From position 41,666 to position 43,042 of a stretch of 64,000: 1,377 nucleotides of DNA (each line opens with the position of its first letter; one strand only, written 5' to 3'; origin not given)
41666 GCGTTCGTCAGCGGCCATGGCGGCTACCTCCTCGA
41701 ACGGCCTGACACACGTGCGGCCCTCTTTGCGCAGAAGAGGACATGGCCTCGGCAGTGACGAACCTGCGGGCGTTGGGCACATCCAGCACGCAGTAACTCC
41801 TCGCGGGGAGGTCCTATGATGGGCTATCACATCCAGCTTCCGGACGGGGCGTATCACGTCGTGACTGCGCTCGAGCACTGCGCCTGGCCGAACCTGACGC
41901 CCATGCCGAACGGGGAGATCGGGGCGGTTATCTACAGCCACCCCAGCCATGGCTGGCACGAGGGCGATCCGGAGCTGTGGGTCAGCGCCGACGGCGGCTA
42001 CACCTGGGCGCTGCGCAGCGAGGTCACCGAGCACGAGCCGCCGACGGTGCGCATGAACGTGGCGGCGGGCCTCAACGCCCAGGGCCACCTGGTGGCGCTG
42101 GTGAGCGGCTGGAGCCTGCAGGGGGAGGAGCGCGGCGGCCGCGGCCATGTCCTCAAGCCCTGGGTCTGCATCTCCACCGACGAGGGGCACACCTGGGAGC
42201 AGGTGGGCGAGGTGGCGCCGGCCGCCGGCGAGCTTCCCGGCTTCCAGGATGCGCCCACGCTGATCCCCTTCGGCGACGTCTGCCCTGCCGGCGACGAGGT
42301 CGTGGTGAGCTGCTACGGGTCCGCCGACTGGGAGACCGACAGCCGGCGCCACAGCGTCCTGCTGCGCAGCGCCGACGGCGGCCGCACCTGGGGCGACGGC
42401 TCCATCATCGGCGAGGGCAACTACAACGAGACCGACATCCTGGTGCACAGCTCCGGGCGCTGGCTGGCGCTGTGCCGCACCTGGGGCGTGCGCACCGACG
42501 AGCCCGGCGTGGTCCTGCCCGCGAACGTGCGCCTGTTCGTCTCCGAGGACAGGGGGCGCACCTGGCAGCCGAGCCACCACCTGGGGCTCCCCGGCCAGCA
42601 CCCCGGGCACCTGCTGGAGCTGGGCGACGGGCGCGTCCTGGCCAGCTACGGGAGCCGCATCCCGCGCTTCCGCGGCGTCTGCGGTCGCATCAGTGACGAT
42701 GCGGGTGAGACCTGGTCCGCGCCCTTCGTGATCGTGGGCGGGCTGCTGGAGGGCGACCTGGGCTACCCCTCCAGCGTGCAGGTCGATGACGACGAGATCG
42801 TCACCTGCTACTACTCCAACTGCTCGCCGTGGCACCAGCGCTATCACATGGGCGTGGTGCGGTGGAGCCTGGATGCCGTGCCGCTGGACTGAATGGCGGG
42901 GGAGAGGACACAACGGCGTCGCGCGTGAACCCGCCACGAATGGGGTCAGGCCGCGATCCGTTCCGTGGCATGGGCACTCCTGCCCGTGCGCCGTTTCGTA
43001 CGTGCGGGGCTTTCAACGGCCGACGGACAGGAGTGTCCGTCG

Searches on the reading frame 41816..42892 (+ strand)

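Call 17: search_protein_families(library=pfam, proteins=[window:41816-42892:+], max_evalue=0.001)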
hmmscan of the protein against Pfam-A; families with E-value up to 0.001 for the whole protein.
window:41816-42892:+ (358 aa): 6 families
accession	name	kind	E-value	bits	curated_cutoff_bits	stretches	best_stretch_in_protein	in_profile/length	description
PF13088.12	BNR_2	-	4.8e-19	69.2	31.4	1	47-325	11-272/277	BNR repeat-like domain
PF02012.26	BNR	-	2.6e-13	48.2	27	0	292-301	2-11/12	BNR/Asp-box repeat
PF24316.1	Tli3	-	5.3e-06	27.2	27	0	164-195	66-98/129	T6SS Tli3 immunity protein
PF14870.12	PSII_BNR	-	0.00015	21.6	27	0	37-84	22-69/303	Photosynthesis system II assembly factor YCF48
PF15902.12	Sortilin-Vps10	-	0.00027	20.3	33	0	183-252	4-59/446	Sortilin, neurotensin receptor 3,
PF15899.11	BNR_6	-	0.00091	19.5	27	0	240-250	1-11/14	BNR-Asp box repeat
